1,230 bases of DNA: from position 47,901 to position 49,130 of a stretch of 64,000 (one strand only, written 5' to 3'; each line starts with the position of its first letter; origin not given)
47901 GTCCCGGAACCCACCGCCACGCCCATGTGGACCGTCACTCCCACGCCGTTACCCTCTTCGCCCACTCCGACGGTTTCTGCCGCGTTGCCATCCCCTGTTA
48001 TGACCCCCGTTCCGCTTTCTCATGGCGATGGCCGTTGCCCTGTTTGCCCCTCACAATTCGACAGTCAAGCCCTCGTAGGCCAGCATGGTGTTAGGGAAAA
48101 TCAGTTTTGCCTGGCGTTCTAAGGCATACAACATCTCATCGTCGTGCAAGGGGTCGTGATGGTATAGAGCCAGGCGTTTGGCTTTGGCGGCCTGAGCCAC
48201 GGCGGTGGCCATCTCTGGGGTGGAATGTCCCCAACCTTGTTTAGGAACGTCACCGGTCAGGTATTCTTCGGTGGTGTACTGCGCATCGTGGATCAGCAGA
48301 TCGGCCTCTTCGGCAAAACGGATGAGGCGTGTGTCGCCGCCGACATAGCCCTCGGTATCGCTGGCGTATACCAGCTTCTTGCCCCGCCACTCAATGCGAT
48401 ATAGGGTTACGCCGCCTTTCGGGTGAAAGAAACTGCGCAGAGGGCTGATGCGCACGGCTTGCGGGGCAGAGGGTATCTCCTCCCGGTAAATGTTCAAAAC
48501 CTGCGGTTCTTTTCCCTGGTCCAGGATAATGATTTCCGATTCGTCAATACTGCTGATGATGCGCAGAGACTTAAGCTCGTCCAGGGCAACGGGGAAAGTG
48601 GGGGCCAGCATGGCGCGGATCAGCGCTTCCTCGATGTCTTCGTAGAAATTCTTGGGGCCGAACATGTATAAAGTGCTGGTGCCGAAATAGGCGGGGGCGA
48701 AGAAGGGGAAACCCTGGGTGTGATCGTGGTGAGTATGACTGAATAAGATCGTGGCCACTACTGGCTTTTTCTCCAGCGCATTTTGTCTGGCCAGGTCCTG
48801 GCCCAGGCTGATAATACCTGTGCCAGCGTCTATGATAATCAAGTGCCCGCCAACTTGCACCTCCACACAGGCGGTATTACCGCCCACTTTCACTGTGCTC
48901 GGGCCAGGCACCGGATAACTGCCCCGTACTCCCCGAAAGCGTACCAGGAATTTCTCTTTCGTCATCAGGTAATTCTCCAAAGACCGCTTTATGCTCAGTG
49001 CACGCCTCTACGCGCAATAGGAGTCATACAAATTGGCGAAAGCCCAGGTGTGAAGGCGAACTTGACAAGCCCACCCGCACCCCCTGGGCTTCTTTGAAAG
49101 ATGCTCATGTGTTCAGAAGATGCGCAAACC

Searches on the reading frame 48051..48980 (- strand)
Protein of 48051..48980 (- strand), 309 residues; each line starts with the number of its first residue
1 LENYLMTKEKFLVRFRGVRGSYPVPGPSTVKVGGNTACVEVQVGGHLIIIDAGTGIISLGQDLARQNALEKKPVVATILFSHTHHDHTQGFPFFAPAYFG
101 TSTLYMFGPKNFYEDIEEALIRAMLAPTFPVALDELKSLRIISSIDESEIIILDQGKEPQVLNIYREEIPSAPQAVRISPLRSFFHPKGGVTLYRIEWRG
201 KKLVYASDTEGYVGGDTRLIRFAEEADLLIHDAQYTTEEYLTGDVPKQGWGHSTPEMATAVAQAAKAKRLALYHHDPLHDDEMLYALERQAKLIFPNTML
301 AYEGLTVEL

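Call 10: search_protein_families(library=pfam, proteins=[window:48051-48980:-], max_evalue=0.001)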
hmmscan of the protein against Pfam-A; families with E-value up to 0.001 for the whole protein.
window:48051-48980:- (309 aa): 2 families
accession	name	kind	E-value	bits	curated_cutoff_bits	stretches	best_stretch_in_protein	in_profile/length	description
PF12706.13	Lactamase_B_2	-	2.4e-17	63.6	27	1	48-275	3-200/200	Beta-lactamase superfamily domain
PF00753.33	Lactamase_B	-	5.3e-05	23.7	22.7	1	34-99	4-68/196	Metallo-beta-lactamase superfamily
